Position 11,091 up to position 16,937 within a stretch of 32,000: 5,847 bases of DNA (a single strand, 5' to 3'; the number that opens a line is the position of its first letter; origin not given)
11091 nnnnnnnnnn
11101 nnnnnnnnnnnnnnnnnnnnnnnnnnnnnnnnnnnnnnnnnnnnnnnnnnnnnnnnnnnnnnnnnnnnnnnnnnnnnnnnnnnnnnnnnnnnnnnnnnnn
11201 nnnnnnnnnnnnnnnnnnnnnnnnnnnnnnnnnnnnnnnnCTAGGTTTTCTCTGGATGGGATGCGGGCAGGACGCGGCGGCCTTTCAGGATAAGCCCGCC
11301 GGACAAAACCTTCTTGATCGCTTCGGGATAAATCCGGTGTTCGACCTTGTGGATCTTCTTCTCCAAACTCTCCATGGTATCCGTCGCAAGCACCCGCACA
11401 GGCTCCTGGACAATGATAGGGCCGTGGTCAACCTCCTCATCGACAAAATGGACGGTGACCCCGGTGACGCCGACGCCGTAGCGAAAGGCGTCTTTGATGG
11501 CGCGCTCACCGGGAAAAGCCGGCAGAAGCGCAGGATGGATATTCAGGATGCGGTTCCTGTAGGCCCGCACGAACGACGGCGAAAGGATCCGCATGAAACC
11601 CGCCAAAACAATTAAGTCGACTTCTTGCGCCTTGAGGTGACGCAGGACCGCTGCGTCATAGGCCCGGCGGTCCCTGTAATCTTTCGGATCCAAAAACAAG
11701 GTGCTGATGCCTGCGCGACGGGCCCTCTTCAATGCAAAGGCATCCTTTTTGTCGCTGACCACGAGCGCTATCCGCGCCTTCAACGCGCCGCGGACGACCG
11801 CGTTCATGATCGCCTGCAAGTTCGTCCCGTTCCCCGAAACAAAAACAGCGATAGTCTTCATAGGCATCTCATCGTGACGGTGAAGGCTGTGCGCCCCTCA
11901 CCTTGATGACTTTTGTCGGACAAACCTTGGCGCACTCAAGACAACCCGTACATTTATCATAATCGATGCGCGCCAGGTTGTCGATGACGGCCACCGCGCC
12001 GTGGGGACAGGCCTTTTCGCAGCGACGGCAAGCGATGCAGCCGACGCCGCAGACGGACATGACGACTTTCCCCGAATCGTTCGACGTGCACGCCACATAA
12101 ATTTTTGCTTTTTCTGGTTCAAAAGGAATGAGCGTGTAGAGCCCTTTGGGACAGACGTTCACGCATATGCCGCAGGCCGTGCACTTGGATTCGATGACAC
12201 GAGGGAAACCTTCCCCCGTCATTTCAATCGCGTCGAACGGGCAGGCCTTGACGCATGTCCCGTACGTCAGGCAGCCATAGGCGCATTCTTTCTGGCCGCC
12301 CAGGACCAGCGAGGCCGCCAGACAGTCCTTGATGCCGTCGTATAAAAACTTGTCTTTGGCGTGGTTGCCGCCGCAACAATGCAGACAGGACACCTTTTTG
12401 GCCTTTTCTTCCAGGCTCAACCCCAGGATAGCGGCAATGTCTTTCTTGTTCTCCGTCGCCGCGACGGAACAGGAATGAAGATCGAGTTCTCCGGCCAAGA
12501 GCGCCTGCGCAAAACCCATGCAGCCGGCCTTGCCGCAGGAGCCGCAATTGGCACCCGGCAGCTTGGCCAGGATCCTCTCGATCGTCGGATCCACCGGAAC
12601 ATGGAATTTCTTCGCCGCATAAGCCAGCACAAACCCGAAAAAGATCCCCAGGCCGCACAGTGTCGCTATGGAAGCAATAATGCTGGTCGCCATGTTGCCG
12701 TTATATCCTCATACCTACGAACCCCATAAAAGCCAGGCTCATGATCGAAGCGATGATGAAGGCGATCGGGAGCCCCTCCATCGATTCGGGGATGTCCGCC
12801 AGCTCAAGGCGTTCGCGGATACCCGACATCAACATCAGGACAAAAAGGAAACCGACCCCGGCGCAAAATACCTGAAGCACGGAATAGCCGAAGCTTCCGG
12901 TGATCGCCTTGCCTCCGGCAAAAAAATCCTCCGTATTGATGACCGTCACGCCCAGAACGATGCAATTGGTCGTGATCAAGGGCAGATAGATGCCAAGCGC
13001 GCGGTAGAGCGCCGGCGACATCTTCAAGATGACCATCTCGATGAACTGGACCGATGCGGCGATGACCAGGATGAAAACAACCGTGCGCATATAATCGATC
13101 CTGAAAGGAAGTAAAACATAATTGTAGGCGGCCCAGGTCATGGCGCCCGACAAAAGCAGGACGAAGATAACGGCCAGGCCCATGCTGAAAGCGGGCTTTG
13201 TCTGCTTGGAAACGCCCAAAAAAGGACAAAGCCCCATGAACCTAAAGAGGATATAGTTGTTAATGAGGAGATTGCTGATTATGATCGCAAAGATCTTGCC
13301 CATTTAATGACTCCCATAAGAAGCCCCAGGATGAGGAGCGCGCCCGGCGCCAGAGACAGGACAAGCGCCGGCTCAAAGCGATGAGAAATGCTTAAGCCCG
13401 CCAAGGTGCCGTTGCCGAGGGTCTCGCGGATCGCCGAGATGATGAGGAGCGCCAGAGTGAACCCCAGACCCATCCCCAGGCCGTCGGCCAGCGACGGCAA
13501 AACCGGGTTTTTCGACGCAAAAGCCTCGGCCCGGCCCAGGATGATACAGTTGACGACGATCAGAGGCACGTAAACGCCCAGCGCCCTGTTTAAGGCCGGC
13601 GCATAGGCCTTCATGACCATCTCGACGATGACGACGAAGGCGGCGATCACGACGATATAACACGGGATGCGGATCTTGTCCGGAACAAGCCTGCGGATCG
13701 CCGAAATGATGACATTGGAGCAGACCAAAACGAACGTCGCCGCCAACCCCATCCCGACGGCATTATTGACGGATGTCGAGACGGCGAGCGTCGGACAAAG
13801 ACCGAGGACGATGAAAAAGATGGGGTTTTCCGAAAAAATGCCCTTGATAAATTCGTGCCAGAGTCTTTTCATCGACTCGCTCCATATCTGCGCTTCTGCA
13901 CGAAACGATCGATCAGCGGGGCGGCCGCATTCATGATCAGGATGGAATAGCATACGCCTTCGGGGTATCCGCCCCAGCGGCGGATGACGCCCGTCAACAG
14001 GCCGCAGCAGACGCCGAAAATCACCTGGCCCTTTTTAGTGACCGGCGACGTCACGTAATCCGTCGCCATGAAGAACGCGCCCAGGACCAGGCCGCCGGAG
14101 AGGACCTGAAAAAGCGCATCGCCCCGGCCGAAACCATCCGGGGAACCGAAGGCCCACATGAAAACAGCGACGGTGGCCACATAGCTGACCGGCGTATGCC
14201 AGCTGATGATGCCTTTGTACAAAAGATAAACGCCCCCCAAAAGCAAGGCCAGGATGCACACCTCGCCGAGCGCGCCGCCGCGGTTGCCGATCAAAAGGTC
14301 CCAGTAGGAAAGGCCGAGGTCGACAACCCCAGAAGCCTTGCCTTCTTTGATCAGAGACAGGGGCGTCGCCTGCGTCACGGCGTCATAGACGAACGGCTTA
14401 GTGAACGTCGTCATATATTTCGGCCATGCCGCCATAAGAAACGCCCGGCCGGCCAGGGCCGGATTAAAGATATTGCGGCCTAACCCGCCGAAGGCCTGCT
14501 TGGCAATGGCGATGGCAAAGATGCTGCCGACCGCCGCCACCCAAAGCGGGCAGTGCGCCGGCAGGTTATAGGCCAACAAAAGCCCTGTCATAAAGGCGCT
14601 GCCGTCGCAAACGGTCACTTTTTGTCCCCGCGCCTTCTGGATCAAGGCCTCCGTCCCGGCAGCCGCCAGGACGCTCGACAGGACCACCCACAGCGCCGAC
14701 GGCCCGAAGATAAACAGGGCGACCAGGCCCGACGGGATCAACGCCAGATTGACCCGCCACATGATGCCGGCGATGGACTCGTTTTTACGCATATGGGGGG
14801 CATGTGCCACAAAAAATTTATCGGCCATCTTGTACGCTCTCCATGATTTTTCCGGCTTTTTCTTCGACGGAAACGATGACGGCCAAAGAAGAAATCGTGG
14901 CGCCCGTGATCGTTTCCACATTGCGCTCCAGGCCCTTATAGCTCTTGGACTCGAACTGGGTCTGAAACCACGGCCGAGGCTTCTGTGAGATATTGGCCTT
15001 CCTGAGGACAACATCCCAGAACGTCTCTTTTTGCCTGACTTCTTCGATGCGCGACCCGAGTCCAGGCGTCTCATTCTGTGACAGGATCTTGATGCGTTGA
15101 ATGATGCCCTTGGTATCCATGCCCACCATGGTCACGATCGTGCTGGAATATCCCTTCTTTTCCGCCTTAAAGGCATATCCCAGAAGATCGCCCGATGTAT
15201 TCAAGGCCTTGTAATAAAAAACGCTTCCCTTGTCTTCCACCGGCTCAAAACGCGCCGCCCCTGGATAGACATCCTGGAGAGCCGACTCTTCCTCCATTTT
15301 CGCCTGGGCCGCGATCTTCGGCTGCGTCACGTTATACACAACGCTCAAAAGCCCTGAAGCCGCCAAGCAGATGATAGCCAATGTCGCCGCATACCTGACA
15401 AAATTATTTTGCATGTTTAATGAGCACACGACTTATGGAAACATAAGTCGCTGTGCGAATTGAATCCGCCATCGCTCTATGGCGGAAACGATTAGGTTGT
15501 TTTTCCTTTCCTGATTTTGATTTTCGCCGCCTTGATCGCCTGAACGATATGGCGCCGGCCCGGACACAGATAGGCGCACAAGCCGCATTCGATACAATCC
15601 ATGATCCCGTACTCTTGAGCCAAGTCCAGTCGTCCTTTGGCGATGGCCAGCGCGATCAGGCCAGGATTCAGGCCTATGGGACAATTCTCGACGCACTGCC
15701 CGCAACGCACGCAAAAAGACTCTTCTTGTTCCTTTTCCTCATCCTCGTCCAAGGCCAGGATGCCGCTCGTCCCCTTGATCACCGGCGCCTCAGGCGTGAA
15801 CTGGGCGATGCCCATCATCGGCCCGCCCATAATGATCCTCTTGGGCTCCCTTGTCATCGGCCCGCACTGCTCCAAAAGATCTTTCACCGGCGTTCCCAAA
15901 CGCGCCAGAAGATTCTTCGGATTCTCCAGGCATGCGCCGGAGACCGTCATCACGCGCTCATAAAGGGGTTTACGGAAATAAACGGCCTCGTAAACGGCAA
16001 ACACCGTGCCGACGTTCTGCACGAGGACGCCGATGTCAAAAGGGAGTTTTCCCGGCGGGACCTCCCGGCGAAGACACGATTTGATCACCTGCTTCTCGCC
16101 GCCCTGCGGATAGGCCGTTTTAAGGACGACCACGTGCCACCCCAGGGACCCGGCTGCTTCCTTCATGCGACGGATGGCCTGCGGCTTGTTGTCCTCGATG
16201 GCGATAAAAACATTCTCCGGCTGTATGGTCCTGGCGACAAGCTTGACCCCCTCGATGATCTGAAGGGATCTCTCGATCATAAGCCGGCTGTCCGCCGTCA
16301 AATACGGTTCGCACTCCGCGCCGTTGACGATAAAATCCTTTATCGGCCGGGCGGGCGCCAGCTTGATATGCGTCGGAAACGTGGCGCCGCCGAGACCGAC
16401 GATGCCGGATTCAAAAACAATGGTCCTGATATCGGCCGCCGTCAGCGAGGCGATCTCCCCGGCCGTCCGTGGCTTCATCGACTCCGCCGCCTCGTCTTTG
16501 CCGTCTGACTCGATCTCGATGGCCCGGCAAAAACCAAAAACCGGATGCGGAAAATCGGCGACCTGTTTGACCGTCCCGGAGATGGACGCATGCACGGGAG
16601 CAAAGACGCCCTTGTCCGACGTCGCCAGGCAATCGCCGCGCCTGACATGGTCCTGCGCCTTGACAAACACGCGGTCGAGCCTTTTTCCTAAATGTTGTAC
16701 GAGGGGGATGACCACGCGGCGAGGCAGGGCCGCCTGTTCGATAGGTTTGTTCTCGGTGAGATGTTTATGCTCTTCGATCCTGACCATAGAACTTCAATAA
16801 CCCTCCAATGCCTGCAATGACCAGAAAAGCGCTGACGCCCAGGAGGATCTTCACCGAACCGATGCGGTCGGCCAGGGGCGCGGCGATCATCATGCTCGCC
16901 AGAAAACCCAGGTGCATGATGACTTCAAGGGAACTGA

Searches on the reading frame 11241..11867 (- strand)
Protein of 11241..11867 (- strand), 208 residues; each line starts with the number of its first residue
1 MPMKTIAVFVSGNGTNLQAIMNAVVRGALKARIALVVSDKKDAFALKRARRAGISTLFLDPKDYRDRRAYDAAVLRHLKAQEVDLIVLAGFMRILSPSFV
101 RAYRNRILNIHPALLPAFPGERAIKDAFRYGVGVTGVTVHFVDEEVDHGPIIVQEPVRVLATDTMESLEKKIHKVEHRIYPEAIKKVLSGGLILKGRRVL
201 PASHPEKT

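Call 44: search_protein_families(library=pfam, proteins=[window:11241-11867:-], max_evalue=0.001)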
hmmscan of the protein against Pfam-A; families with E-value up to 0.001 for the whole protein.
window:11241-11867:- (208 aa): 1 family
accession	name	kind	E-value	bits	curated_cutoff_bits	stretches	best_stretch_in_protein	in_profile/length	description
PF00551.24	Formyl_trans_N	-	3.5e-63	213.1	26.1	1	5-184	2-181/181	Formyl transferase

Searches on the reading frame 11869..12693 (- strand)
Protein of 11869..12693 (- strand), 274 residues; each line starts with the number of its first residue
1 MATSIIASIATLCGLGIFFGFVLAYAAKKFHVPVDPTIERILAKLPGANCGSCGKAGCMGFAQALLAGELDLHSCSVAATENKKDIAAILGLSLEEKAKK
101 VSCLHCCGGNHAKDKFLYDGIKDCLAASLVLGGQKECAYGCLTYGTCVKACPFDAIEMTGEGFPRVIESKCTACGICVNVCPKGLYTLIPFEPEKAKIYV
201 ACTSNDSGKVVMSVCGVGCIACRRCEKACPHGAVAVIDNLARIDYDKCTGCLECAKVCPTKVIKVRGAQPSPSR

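Call 44: search_protein_families(library=pfam, proteins=[window:11869-12693:-], max_evalue=0.001)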
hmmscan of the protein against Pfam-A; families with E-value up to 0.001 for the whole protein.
window:11869-12693:- (274 aa): 13 families
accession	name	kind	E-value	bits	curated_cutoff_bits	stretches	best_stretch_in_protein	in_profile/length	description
PF00037.32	Fer4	-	3.6e-21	74.5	21.1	2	242-264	2-24/24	4Fe-4S binding domain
PF12838.12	Fer4_7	-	2.9e-18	66.5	27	3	219-262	2-52/52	4Fe-4S dicluster domain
PF14697.11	Fer4_21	-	5.1e-14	52.6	35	2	141-182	8-52/59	4Fe-4S dicluster domain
PF13237.11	Fer4_10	-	1.1e-13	51.4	25.5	3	218-259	8-53/53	4Fe-4S dicluster domain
PF12837.12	Fer4_6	-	5.4e-13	48.6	25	2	241-263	2-24/24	4Fe-4S binding domain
PF13187.11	Fer4_9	-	1.7e-12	47.6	27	2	219-263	2-52/52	4Fe-4S dicluster domain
PF04060.18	FeS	-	7.1e-12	45.3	23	1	45-76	1-32/33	Putative Fe-S cluster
PF13484.11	Fer4_16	-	1.2e-08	36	30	0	247-266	1-20/66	4Fe-4S double cluster binding domain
PF12797.12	Fer4_2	-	2.5e-07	30.6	24.5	2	164-182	3-21/22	4Fe-4S binding domain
PF13183.11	Fer4_8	-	6.4e-06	27.1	27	0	169-232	3-67/68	4Fe-4S dicluster domain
PF25160.1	LdpA_Fe-S-bd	-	1e-05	25.6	27.6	1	147-185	9-42/49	LdpA Fe-S cluster-binding domain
PF12798.12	Fer4_3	-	0.00029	21.9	27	0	171-184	1-14/15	4Fe-4S binding domain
PF13534.11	Fer4_17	-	0.00034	21.5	22.2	1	170-232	1-59/61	4Fe-4S dicluster domain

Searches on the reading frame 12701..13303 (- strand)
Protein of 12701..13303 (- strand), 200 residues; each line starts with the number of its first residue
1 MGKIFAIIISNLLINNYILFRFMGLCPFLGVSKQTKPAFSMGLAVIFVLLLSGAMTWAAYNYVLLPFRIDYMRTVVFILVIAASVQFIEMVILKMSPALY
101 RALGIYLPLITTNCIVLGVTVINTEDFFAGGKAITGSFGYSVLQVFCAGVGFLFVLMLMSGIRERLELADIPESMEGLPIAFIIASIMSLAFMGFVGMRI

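Call 45: search_protein_families(library=pfam, proteins=[window:12701-13303:-], max_evalue=0.001)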
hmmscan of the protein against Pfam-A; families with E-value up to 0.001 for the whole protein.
window:12701-13303:- (200 aa): 1 family
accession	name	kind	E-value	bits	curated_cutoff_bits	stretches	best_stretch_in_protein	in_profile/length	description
PF02508.19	Rnf-Nqr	-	1e-53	182.4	23.8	1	5-198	2-173/174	Rnf-Nqr subunit, membrane protein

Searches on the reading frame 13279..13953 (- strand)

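Call 45: search_protein_families(library=pfam, proteins=[window:13279-13953:-], max_evalue=0.001)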
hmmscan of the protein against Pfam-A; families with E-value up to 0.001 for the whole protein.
window:13279-13953:- (224 aa): 1 family
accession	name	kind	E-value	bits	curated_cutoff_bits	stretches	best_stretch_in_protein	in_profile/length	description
PF02508.19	Rnf-Nqr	-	5.8e-70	235.3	23.8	1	32-213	2-174/174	Rnf-Nqr subunit, membrane protein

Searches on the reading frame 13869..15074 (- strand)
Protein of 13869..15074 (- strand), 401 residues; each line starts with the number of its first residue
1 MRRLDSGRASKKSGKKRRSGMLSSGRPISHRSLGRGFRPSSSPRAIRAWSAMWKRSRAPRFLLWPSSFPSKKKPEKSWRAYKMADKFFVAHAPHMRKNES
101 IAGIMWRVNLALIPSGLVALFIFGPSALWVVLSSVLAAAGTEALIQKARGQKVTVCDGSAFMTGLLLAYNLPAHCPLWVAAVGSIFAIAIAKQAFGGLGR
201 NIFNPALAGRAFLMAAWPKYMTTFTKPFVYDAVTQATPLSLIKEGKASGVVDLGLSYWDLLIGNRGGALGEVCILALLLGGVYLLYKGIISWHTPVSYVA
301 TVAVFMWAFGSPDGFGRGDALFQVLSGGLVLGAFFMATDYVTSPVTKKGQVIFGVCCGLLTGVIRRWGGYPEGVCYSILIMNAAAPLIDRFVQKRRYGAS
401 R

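Call 45: search_protein_families(library=pfam, proteins=[window:13869-15074:-], max_evalue=0.001)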
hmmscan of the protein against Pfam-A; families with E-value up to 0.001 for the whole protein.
window:13869-15074:- (401 aa): 1 family
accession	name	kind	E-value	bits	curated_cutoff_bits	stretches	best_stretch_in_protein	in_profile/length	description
PF03116.20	NQR2_RnfD_RnfE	-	1.5e-117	392.6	27.7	1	89-398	2-296/296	NQR2, RnfD, RnfE family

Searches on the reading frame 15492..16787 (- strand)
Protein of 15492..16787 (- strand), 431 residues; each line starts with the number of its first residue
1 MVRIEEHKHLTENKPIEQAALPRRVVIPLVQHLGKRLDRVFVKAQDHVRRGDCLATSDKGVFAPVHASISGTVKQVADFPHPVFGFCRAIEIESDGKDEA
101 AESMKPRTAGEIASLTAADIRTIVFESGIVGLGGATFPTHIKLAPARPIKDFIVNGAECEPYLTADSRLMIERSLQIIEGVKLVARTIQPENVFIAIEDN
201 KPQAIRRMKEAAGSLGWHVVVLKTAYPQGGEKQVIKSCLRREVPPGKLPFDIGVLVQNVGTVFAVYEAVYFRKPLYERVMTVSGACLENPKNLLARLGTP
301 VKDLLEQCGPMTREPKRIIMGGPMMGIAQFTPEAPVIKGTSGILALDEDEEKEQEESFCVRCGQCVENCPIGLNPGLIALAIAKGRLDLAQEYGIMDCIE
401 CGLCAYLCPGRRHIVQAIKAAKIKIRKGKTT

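Call 45: search_protein_families(library=pfam, proteins=[window:15492-16787:-], max_evalue=0.001)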
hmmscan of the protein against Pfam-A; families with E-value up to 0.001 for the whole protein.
window:15492-16787:- (431 aa): 16 families
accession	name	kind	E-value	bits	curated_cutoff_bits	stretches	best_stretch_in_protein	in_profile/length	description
PF01512.22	Complex1_51K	-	5.3e-49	166.4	31.2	1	124-267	1-150/150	Nuo51 FMN-binding domain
PF13375.12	RnfC_N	-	7.6e-24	84.1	25.6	1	2-97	7-101/101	RnfC Barrel sandwich hybrid domain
PF10531.15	SLBB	-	2.6e-10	40.4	27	1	280-328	2-55/55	SLBB domain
PF13237.11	Fer4_10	-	4.1e-08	33.5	25.5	1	355-409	5-53/53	4Fe-4S dicluster domain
PF13183.11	Fer4_8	-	2.7e-07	31.4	27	1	358-409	4-65/68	4Fe-4S dicluster domain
PF13534.11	Fer4_17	-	2.7e-06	28.3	22.2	1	358-410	1-58/61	4Fe-4S dicluster domain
PF12838.12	Fer4_7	-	5.4e-06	27.2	27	1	359-409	2-49/52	4Fe-4S dicluster domain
PF00037.32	Fer4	-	7.9e-06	25.9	21.1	0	356-372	5-21/24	4Fe-4S binding domain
PF13187.11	Fer4_9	-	1.8e-05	25.1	27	1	359-410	2-49/52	4Fe-4S dicluster domain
PF12797.12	Fer4_2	-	1.8e-05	24.8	24.5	0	355-370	6-21/22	4Fe-4S binding domain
PF13746.11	Fer4_18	-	3.6e-05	24.4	27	0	348-373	50-75/114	4Fe-4S dicluster domain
PF14697.11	Fer4_21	-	3.9e-05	24.1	35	0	397-422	7-30/59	4Fe-4S dicluster domain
PF13484.11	Fer4_16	-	0.00012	23.2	30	0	358-370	52-64/66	4Fe-4S double cluster binding domain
PF12837.12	Fer4_6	-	0.00039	20.7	25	0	357-372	7-22/24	4Fe-4S binding domain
PF12800.12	Fer4_4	-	0.00047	20.7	24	0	359-370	4-15/17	4Fe-4S binding domain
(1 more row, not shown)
